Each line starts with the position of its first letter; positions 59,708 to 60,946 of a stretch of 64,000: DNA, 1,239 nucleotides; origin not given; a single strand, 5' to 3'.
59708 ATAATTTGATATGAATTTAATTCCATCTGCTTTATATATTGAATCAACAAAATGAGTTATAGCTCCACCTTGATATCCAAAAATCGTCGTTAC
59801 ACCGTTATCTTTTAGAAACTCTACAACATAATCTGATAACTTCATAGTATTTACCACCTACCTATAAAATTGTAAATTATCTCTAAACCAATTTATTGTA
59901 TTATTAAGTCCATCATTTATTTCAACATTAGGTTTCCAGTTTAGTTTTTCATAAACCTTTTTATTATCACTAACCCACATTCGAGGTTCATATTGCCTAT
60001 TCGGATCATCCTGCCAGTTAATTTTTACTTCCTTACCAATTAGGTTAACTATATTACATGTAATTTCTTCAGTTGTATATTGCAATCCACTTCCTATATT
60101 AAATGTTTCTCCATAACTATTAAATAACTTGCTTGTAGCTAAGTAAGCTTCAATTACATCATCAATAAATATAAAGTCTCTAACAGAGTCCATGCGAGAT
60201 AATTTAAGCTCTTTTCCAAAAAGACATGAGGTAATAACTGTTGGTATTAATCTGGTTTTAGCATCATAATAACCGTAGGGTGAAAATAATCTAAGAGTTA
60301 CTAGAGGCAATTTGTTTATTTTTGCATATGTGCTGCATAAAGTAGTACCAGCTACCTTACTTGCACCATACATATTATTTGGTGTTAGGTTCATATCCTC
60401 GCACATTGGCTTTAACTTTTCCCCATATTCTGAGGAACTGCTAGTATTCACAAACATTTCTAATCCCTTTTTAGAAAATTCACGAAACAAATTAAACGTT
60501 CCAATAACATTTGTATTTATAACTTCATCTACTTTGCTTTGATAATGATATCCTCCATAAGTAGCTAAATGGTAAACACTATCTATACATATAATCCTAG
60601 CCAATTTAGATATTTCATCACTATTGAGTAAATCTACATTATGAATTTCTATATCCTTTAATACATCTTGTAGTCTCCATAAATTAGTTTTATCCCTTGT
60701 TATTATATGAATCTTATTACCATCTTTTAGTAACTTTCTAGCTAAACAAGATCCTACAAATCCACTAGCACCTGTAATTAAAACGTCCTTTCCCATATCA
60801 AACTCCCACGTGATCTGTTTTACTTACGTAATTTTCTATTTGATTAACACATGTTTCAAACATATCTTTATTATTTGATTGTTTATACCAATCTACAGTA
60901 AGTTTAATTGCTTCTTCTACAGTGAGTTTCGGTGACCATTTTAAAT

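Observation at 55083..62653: Predicted CDP-activated, C-branched 3,6-dideoxyhexose pathway (YerE-like ThDP enzyme) beside a collagen-like spore-surface protein gene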

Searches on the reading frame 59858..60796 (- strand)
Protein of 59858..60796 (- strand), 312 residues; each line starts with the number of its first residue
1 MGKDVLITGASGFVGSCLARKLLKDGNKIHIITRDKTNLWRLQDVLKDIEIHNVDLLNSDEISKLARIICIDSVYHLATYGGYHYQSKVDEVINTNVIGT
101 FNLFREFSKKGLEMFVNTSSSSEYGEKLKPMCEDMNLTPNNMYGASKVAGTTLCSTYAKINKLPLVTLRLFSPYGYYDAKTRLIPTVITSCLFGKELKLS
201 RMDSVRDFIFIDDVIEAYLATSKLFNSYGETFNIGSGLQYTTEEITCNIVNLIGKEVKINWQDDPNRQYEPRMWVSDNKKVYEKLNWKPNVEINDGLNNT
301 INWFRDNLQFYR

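Call 3: search_protein_families(library=pfam, proteins=[window:59858-60796:-])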
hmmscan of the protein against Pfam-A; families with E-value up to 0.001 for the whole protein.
window:59858-60796:- (312 aa): 11 families
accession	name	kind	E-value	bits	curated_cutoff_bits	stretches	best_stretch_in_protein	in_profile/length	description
PF01370.27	Epimerase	-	2.1e-49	168.6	20.9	1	5-235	1-240/240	NAD dependent epimerase/dehydratase family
PF16363.11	GDP_Man_Dehyd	-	1e-47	163.7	27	1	6-299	1-331/332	GDP-mannose 4,6 dehydratase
PF01073.25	3Beta_HSD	-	7.2e-14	51.9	22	1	6-225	1-232/280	3-beta hydroxysteroid dehydrogenase/isomerase family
PF02719.21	Polysacc_synt_2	-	7e-13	48.8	20.2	1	5-258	1-252/293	Polysaccharide biosynthesis protein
PF07993.18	NAD_binding_4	-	2.2e-12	47.1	20.1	1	7-170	1-204/258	Male sterility protein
PF04321.23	RmlD_sub_bind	-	2.4e-09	37.2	27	1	5-153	3-135/287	RmlD substrate binding domain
PF00106.31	adh_short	-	3.5e-08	33.6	26.6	1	4-158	2-164/195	short chain dehydrogenase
PF08659.16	KR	-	2.6e-05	24.7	22.6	1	5-122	3-138/180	KR domain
PF03435.24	Sacchrp_dh_NADP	-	5.7e-05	23.9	25.1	1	5-65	1-65/129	Saccharopine dehydrogenase NADP binding domain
PF05368.20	NmrA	-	0.00015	22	27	1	3-60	3-56/298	NmrA-like family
PF13460.12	NAD_binding_10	-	0.00018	21.9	27.2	1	9-120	1-98/184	NAD(P)H-binding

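Call 4: search_protein_families(library=ncbifam, proteins=[window:59858-60796:-])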
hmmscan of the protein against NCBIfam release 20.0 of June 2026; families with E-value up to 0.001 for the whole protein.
window:59858-60796:- (312 aa): 62 families (the best 25 are shown)
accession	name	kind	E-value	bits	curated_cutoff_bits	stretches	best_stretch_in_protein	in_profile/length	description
TIGR04180.1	EDH_00030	hypoth_equivalog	8.5e-44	149.8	475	1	5-291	1-296/297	NAD-dependent 4,6-dehydratase LegB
TIGR01181.1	dTDP_gluc_dehyt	equivalog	1e-40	139.8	365.1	1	5-311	2-318/321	dTDP-glucose 4,6-dehydratase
TIGR01179.1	galE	equivalog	9.4e-35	120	262.3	1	5-309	2-330/332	UDP-glucose 4-epimerase GalE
NF007490.0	PRK10084.1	subfamily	2.3e-25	89.3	649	1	5-310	3-340/361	dTDP-glucose 4,6-dehydratase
TIGR02197.1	heptose_epim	equivalog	5.6e-25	88.2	274.6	1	5-305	1-314/316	ADP-glyceromanno-heptose 6-epimerase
TIGR02622.1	CDP_4_6_dhtase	equivalog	1e-22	80.8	278.45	1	2-307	4-333/352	CDP-glucose 4,6-dehydratase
TIGR03466.1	HpnA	hypoth_equivalog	4.1e-20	71.9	367.65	1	4-234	2-228/327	hopanoid-associated sugar epimerase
NF047922.1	GDPFucSynFcl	equivalog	1.2e-19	70.9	500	1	3-308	3-305/308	GDP-L-fucose synthase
NF007582.0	PRK10217.1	equivalog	3.2e-19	69.2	698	1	3-310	2-337/355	dTDP-glucose 4,6-dehydratase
NF007956.0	PRK10675.1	subfamily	2.8e-17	62.9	394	2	5-177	3-184/338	UDP-glucose 4-epimerase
NF042423.1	oxyalk_red_Shew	equivalog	1.5e-14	53.8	580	1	3-222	9-221/331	2-alkyl-3-oxoalkanoate reductase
NF043036.1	ErythonDh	equivalog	2.5e-14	53.2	325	1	5-161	3-167/321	D-erythronate dehydrogenase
TIGR01472.1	gmd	equivalog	2.5e-12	46.7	415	1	5-266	3-279/342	GDP-mannose 4,6-dehydratase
NF052578.1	StrlDmthSdmBMthl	equivalog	3.5e-12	46.7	600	1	5-219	3-213/328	sterol demethylase protein SdmB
NF011728.1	PRK15181.1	equivalog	8.7e-11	41.4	760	1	3-307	16-340/348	Vi polysaccharide biosynthesis UDP-N-acetylglucosaminuronic acid C-4 epimerase TviC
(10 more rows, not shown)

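Call 37: search_solved_structures(query=window:59858-60796:-, max_evalue=1e-10)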
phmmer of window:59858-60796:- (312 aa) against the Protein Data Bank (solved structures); distinct sequences matched with E-value up to 1e-10: 77 (the best 60 are shown).
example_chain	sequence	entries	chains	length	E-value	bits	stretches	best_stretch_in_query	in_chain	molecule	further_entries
6zl6_A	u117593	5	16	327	3.6e-29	105.6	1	5-304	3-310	Epimerase domain-containing protein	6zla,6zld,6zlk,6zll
4lk3_A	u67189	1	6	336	6.8e-29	104.7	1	3-310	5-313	UDP-glucuronic acid decarboxylase 1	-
6zlj_A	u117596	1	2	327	1.3e-28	103.8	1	5-304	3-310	Epimerase domain-containing protein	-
4gll_A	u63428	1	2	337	1.7e-28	103.4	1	3-310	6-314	UDP-glucuronic acid decarboxylase 1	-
4m55_A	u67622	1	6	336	1.8e-28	103.4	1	3-310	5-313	UDP-glucuronic acid decarboxylase 1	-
2b69_A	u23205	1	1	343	1.8e-28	103.3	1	3-310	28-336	UDP-glucuronate decarboxylase 1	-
6bi4_A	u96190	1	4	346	1.2e-26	97.4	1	4-311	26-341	dTDP-glucose 4,6-dehydratase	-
2hun_A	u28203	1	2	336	4.6e-26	95.4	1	5-308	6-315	336aa long hypothetical dTDP-glucose 4,6-dehydratase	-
4zrm_A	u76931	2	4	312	5.4e-24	88.6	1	4-308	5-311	UDP-glucose 4-epimerase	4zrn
5u4q_A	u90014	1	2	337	5.6e-23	85.3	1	5-309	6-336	dTDP-glucose 4,6-dehydratase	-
1g1a_A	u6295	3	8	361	7.4e-23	84.9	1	5-310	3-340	DTDP-D-GLUCOSE 4,6-DEHYDRATASE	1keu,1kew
6pmh_A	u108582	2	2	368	1.3e-22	84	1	2-311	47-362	UDP-glucose 4-epimerase related protein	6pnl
2pk3_A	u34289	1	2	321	9.9e-22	81.2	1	5-304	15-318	GDP-6-deoxy-D-lyxo-4-hexulose reductase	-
7ys8_A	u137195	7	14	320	2.1e-21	80.1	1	5-306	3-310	UDP-glucose 4-epimerase | UDP-glucose 4-epimerase along with EC 5.1.3.2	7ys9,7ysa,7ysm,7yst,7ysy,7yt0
1r6d_A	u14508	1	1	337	3e-21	79.6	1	5-309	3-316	TDP-glucose-4,6-dehydratase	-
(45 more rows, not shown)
